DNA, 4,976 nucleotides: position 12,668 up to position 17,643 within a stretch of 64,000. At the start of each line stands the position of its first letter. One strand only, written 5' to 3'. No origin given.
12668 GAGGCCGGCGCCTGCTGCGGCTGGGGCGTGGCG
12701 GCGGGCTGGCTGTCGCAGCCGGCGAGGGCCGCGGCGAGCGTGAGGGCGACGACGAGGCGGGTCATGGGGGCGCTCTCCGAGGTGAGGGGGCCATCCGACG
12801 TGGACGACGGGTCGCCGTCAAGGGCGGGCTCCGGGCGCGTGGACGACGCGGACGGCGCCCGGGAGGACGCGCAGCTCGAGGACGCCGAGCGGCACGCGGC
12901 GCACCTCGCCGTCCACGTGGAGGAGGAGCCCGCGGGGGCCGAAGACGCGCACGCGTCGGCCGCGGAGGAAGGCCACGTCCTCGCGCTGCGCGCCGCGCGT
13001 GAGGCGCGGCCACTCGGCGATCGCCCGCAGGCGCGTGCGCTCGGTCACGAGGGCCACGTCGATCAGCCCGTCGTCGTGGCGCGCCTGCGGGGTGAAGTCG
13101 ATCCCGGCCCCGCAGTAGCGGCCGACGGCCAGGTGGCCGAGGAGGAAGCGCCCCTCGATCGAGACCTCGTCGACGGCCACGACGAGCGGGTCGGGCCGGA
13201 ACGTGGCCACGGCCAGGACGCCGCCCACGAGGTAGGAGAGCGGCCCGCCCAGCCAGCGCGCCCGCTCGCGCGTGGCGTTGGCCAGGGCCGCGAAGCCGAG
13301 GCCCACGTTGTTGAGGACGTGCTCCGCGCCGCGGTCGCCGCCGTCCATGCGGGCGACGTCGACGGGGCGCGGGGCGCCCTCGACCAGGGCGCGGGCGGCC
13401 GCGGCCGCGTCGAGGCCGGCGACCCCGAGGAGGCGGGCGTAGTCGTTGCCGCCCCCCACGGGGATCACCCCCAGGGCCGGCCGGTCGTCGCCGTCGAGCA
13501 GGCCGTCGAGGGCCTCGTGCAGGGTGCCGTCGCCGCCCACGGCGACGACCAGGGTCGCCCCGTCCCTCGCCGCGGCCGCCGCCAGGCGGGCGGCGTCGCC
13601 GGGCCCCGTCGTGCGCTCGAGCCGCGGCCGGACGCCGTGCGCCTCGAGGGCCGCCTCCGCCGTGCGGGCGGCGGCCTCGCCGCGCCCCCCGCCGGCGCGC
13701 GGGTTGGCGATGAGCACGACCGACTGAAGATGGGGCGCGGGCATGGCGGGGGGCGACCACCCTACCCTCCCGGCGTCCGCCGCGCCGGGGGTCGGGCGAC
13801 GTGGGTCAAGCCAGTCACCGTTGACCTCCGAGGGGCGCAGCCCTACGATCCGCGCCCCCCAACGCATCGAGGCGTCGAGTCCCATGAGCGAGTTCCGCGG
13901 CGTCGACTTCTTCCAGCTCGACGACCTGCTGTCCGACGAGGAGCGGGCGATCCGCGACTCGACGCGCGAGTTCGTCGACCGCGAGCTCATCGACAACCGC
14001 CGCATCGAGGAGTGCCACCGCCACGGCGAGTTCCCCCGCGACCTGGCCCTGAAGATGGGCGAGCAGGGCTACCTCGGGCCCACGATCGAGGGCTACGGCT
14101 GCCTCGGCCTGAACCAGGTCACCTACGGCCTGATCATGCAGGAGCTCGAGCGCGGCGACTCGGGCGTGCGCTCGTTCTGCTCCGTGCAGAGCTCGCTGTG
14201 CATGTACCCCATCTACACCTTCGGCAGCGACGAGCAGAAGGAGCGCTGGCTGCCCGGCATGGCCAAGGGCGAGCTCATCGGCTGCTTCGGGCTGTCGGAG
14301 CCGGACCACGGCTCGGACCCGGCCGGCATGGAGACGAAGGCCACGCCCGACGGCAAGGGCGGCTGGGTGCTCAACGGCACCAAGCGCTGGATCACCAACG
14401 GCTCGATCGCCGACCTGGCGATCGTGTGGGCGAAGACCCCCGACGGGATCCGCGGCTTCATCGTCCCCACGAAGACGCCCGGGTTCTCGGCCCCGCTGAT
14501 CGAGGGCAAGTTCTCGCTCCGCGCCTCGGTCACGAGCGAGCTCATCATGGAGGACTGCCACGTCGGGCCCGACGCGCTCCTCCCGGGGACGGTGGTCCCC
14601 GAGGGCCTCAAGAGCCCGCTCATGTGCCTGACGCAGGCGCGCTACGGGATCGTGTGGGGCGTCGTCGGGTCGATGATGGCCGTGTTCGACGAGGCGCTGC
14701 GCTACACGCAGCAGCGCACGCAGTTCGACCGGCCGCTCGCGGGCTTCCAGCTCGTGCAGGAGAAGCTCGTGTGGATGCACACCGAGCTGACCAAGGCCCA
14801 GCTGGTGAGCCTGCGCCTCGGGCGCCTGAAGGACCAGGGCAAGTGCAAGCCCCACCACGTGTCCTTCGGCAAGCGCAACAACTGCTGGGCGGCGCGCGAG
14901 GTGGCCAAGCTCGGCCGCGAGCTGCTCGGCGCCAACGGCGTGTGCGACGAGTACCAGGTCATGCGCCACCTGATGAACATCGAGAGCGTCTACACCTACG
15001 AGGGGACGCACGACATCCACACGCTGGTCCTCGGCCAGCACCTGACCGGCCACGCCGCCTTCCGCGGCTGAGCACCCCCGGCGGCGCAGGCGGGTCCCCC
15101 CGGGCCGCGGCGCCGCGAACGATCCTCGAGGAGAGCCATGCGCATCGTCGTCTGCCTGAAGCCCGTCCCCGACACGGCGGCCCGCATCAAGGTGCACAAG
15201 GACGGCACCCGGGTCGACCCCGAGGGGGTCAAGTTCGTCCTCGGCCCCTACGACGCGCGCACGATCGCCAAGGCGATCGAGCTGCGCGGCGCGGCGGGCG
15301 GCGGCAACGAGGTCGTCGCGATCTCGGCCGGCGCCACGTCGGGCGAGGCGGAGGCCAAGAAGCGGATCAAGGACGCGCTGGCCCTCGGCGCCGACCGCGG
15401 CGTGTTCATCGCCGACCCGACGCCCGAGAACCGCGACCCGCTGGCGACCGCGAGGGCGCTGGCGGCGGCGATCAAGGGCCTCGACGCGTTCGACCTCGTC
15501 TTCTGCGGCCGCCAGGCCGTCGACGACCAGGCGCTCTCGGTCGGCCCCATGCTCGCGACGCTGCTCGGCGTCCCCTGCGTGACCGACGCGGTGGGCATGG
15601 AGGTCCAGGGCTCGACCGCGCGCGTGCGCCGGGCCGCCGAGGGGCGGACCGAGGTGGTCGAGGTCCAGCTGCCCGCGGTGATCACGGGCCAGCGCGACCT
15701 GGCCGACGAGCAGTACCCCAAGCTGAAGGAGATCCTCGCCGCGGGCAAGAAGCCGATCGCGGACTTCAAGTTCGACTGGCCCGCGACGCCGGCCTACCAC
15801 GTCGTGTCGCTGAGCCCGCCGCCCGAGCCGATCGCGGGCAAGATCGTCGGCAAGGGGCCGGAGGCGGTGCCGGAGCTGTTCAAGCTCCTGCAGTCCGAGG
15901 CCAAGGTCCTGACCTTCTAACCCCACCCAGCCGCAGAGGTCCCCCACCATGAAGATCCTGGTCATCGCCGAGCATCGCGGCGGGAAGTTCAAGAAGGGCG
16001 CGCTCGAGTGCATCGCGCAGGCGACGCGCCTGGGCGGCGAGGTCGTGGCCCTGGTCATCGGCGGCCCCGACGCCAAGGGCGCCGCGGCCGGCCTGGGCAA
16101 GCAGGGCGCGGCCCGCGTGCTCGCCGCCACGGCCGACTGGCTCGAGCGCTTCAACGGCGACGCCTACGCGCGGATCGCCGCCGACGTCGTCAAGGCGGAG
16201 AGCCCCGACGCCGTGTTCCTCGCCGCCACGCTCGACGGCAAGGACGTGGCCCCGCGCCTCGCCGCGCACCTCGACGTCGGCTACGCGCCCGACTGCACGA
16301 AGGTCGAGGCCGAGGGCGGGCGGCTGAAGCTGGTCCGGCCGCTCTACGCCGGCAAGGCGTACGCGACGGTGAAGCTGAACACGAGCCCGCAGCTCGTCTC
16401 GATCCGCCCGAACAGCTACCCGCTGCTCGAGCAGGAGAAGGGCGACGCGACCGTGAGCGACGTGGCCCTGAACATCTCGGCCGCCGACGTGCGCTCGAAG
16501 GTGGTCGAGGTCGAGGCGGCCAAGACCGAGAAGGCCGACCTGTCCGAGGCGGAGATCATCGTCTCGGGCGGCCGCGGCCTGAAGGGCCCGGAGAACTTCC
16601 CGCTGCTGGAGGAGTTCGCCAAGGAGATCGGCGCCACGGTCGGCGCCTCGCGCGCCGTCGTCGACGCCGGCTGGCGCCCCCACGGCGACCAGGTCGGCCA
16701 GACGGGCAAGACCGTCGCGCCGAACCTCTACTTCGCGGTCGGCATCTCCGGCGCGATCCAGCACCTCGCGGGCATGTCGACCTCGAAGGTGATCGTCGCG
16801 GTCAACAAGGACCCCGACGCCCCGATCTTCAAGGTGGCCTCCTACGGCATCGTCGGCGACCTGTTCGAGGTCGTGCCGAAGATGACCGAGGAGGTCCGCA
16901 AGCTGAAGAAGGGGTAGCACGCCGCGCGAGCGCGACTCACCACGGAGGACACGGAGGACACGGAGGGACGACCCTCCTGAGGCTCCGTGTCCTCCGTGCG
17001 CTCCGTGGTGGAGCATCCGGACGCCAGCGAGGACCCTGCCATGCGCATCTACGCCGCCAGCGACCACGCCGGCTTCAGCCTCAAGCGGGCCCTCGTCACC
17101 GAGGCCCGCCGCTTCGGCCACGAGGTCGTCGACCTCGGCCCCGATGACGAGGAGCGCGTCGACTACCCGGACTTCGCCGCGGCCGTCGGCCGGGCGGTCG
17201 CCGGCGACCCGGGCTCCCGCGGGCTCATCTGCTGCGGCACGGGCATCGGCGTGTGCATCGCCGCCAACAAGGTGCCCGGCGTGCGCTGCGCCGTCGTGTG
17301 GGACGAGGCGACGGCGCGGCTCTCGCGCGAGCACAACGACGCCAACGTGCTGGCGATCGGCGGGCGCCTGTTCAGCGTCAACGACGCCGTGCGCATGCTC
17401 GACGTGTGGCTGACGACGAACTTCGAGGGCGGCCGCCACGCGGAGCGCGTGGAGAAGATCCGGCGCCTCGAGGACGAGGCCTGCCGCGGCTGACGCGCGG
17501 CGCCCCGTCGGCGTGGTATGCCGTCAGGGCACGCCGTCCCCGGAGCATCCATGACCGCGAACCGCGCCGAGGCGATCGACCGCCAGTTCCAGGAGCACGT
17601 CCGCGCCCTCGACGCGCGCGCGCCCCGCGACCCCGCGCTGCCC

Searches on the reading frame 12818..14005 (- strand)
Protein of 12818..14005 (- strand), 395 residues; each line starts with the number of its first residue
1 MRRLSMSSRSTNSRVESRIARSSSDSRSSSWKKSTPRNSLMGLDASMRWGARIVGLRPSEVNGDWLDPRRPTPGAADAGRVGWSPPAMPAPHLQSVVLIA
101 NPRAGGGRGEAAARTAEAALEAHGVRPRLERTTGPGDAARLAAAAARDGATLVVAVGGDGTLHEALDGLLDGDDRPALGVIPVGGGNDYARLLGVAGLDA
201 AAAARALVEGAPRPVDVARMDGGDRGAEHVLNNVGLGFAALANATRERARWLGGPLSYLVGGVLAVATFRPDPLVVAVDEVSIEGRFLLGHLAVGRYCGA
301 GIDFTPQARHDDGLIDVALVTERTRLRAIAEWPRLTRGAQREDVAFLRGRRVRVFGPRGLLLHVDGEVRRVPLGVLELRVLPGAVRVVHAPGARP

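Call 12: search_protein_families(library=pfam, proteins=[window:12818-14005:-], max_evalue=0.001)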
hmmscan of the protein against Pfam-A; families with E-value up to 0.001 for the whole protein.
window:12818-14005:- (395 aa): 2 families
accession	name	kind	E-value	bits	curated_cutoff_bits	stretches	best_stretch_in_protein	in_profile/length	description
PF00781.29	DAGK_cat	-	1.7e-32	112.1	23.6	1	96-219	2-124/125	Diacylglycerol kinase catalytic domain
PF19279.4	YegS_C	-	4.6e-27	95.1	27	1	234-388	3-157/158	YegS C-terminal NAD kinase beta sandwich-like domain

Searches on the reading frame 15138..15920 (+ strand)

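Call 13: search_protein_families(library=pfam, proteins=[window:15138-15920:+], max_evalue=0.001)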
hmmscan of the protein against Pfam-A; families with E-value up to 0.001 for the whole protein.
window:15138-15920:+ (260 aa): 1 family
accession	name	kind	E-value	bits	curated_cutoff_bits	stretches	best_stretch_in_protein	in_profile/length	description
PF01012.27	ETF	-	1.9e-35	122.7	26.7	1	28-211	6-177/181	Electron transfer flavoprotein domain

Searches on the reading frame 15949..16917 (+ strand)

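Call 13: search_protein_families(library=pfam, proteins=[window:15949-16917:+], max_evalue=0.001)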
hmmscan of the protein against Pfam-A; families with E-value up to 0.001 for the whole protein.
window:15949-16917:+ (322 aa): 2 families
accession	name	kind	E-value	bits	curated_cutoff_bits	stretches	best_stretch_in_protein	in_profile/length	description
PF01012.27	ETF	-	2.8e-45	154.8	26.7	1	3-174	1-178/181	Electron transfer flavoprotein domain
PF00766.25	ETF_alpha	-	1.1e-36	125.1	27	1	197-277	1-81/81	Electron transfer flavoprotein FAD-binding domain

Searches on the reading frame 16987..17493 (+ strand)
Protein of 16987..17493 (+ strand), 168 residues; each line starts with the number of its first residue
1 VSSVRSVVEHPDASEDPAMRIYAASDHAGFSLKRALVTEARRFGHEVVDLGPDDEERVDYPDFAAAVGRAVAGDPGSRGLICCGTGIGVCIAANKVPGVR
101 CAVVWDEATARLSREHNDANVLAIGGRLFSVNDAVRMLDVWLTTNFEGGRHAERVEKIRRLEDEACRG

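Call 13: search_protein_families(library=pfam, proteins=[window:16987-17493:+], max_evalue=0.001)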
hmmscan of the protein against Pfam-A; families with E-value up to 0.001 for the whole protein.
window:16987-17493:+ (168 aa): 1 family
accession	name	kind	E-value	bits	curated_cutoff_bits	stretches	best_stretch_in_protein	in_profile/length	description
PF02502.23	LacAB_rpiB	-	1.5e-53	180.9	24.7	1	21-158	1-138/138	Ribose/Galactose Isomerase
